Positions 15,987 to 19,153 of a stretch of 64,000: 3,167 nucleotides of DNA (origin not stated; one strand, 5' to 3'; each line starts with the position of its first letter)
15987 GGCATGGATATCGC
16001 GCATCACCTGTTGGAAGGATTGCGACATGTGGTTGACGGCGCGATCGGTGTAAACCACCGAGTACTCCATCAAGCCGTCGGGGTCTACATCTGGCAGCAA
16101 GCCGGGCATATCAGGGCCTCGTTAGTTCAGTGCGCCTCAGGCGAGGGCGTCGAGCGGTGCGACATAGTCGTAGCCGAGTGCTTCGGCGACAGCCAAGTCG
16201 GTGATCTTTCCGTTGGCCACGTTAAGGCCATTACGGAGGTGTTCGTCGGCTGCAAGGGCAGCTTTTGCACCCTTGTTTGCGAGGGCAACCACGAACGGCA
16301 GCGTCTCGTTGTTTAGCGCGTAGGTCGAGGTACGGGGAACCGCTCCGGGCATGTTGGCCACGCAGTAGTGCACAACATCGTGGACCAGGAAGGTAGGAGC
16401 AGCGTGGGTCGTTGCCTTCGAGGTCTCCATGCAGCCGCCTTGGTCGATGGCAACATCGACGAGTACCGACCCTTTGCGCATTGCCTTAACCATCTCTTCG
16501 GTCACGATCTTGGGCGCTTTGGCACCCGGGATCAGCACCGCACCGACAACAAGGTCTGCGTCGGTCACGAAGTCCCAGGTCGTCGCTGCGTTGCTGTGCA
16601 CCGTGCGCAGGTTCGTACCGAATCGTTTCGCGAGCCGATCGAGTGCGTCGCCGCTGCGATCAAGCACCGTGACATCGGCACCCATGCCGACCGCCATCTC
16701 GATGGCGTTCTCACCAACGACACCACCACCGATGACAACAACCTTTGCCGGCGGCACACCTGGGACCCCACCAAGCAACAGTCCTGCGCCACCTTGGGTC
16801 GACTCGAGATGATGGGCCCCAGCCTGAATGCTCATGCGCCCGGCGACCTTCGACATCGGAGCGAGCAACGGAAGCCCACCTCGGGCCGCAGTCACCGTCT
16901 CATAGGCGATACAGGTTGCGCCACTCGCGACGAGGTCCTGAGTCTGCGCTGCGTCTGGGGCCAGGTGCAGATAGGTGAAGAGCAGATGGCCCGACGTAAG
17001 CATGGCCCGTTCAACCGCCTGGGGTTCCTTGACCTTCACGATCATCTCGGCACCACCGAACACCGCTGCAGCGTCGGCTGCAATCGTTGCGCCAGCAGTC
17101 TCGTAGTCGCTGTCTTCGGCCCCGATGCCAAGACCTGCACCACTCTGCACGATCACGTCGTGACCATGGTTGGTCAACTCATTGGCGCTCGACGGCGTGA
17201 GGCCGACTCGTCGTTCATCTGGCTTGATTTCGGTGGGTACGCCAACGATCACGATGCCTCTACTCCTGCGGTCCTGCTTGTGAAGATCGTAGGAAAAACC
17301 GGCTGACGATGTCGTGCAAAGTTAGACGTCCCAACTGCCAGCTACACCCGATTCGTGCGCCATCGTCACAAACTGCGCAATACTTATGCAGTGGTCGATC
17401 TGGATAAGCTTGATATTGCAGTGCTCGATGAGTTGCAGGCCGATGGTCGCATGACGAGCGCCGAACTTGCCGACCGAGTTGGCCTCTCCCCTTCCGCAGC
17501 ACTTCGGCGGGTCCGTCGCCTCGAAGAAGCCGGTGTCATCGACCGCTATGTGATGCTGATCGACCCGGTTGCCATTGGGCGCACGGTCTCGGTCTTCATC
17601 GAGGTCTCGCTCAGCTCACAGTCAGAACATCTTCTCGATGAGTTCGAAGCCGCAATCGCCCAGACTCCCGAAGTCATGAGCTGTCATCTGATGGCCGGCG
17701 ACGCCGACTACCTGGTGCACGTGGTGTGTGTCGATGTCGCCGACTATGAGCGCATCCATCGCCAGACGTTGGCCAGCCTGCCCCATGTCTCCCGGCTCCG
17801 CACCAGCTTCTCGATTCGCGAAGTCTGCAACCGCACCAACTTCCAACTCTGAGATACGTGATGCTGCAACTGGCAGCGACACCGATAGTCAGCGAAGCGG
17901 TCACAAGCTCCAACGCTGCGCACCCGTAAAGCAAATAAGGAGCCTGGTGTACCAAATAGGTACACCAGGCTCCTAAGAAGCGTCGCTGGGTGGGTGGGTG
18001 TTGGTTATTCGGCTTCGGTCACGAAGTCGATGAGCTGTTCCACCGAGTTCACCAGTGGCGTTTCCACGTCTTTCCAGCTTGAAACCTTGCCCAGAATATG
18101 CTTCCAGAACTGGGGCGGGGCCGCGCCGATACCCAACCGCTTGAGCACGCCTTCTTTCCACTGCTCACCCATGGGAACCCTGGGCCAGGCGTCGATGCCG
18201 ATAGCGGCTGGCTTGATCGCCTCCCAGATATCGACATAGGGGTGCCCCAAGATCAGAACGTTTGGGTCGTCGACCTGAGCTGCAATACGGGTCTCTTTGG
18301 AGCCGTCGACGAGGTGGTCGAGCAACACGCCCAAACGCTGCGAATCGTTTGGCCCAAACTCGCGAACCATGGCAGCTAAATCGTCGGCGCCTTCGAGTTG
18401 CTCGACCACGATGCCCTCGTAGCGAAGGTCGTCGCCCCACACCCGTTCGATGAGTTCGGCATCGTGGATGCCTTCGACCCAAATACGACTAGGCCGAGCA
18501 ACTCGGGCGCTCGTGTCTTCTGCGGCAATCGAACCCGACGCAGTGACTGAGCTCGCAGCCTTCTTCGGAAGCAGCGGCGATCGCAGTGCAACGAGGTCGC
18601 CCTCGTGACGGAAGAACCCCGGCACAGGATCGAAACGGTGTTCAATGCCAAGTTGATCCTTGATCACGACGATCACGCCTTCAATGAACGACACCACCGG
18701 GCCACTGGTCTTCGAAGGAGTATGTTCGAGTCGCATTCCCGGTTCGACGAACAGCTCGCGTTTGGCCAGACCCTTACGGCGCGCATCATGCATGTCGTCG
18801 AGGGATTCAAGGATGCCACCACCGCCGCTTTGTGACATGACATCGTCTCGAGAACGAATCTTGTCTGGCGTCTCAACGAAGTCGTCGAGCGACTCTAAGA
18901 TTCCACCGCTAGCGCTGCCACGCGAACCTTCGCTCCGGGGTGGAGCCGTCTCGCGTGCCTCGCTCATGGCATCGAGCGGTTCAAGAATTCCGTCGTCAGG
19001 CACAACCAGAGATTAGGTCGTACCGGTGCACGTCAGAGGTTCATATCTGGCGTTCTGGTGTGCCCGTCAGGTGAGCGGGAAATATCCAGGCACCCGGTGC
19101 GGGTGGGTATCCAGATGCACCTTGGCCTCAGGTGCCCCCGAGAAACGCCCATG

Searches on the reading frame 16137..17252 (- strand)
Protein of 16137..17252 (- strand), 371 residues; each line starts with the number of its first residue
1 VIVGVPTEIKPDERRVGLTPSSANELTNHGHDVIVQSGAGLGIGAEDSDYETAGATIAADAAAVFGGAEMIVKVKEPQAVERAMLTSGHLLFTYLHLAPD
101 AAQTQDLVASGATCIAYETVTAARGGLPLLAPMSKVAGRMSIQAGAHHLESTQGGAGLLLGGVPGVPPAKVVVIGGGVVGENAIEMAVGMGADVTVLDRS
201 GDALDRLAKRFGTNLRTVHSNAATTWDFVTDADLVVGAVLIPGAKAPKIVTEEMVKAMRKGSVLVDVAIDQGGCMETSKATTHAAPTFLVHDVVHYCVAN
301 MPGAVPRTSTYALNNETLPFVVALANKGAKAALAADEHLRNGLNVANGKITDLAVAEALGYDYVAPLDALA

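Call 87: search_dna_similar(query=window:16137-17252:-, collection=plasmids, mode=protein, max_evalue=1e-30, max_rows=25)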
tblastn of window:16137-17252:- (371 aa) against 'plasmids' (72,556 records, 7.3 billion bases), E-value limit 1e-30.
Records with a match: 188; places in all: 220; records where one place covers at least 80% of the query: 185.
Best place of each record, by identity: 60-80% 39; <60% 149.
By first word of the organism name: Bacillus 66; Ligilactobacillus 24; Bradyrhizobium 10; Rhodococcus 6; Paenarthrobacter 6; Enterococcus 6; Paraburkholderia 5; Mesorhizobium 5; Azospirillum 5; Burkholderia 4; and 32 more.
By predicted mobility (MOB-suite, as given by PLSDB): non-mobilizable 117; conjugative 42; mobilizable 29.
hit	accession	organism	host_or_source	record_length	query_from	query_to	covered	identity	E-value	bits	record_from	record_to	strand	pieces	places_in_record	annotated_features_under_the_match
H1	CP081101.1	Rhodobacteraceae bacterium M382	-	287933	1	366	99%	66.9%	4e-120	389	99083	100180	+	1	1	ald: alanine dehydrogenase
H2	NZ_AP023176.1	Paraburkholderia largidicola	Physopelta gutta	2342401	1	361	97%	66.5%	5e-120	389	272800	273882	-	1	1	none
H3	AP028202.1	Paraburkholderia largidicola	Physopelta gutta,midgut,Midgut crypts ...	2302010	1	361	97%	66.5%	1e-119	388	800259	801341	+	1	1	ald: alanine dehydrogenase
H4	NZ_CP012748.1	Paraburkholderia caribensis MBA4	soil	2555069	1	361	97%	66.5%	4e-119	386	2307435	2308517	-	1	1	none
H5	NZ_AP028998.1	Paraburkholderia sp. 22B1P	-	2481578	1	361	97%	66.2%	4e-119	386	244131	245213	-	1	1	none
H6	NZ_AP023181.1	Paraburkholderia sp. PGU19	Physopelta gutta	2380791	1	361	97%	65.9%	2e-118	384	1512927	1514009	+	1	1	none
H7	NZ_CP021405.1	Pacificitalea manganoxidans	cell culture,sediment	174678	1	370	100%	63.5%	2e-112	367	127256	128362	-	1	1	ald: alanine dehydrogenase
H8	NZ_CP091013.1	Burkholderia cenocepacia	-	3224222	1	371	100%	63.1%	3e-111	363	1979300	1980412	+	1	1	none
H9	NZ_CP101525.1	Burkholderia arboris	mixed culture,soil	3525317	1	371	100%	62.8%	2e-109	358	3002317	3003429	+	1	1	none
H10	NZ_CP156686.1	Burkholderia stagnalis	Bacterial cells,soils collected in ...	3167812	1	371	100%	62.8%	1e-108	356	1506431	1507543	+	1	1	none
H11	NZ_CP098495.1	Qipengyuania citrea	whole organism,South China Sea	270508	1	363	98%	63.9%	9e-113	368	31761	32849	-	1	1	ald: alanine dehydrogenase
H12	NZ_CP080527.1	Mesorhizobium sp. AR07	Oxytropis sp.,Cell culture,root nodule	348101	1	371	100%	62.0%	1e-107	353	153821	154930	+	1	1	ald: alanine dehydrogenase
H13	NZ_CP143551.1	Burkholderia multivorans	Homo sapiens,bronchoalveolar lavage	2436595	1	371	100%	62.0%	3e-105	346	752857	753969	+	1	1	none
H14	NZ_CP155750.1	Sphingomonas parapaucimobilis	Chinese cabbage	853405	1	365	98%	63.0%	1e-105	347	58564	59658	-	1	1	ald: alanine dehydrogenase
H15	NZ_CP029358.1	Azospirillum thermophilum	cell culture,hot spring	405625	3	366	98%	63.2%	8e-99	328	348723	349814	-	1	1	ald: alanine dehydrogenase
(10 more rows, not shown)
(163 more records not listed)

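Call 88: get_annotated_region(hit=H8, flank=20000)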
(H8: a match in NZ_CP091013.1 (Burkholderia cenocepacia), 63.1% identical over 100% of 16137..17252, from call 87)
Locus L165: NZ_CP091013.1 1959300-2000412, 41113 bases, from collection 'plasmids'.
description: Burkholderia cenocepacia strain CMCC(B)23006 plasmid unnamed1, complete sequence
organism: Burkholderia cenocepacia (NCBI taxid 95486)
taxonomy: Bacteria; Pseudomonadota; Betaproteobacteria; Burkholderiales; Burkholderiaceae; Burkholderia; Burkholderia cenocepacia
host: -; source: -; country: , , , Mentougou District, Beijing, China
typing (MOB-suite, as given by PLSDB): non-mobilizable
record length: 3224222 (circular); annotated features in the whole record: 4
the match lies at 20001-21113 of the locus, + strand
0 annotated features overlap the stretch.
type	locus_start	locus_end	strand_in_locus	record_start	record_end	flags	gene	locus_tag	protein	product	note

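Call 89: get_annotated_region(hit=H15, flank=20000)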
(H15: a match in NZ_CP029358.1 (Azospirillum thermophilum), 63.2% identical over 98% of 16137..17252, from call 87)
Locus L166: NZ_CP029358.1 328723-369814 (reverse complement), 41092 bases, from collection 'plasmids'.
description: Azospirillum thermophilum strain CFH 70021 plasmid unnamed3
organism: Azospirillum thermophilum (NCBI taxid 2202148)
taxonomy: Bacteria; Pseudomonadota; Alphaproteobacteria; Rhodospirillales; Azospirillaceae; Azospirillum; Azospirillum thermophilum
host: -; source: cell culture,hot spring; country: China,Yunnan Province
typing (MOB-suite, as given by PLSDB): non-mobilizable
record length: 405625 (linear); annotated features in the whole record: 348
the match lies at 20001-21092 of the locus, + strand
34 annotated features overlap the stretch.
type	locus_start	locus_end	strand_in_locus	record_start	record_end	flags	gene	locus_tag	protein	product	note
CDS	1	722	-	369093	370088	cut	-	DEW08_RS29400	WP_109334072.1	glycosyltransferase family 2 protein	-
CDS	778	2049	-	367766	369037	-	-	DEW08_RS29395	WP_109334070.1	hypothetical protein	-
CDS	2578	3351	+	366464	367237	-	-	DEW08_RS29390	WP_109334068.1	hypothetical protein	-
CDS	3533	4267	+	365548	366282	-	-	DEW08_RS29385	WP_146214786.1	hypothetical protein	-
CDS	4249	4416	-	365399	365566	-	-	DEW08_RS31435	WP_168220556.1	hypothetical protein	-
CDS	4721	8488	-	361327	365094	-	-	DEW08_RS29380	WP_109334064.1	autotransporter domain-containing protein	-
CDS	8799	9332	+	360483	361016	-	-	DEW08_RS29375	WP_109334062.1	MarR family transcriptional regulator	GO:0006355 - regulation of DNA-templated transcription [Evidence IEA]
CDS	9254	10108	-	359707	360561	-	-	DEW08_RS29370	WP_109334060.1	ferritin-like domain-containing protein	-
CDS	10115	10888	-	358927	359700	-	cysQ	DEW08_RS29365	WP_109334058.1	3'(2'),5'-bisphosphate nucleotidase CysQ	GO:0006790 - sulfur compound metabolic process [Evidence IEA]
CDS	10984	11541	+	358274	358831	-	-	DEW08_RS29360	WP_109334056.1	GNAT family N-acetyltransferase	-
CDS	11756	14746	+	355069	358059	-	-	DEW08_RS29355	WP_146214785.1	EAL domain-containing protein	-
CDS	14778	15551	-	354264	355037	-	-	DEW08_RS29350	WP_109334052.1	EAL domain-containing protein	-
CDS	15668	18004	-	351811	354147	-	-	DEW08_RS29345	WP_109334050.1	xanthine dehydrogenase family protein molybdopterin-binding subunit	-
CDS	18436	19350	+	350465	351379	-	-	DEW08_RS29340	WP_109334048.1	LysR family transcriptional regulator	-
CDS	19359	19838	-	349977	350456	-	-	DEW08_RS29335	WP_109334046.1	Lrp/AsnC family transcriptional regulator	-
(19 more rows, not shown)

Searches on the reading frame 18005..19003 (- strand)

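Call 70: search_protein_families(library=pfam, proteins=[window:18005-19003:-], max_evalue=0.01)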
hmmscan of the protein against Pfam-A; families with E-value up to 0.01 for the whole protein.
window:18005-19003:- (332 aa): 1 family
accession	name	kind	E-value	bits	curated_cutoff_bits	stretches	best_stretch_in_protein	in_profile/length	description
PF11296.14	DUF3097_C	-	2.2e-74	249.1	27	1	172-330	1-159/159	DUF3097, C-terminal domain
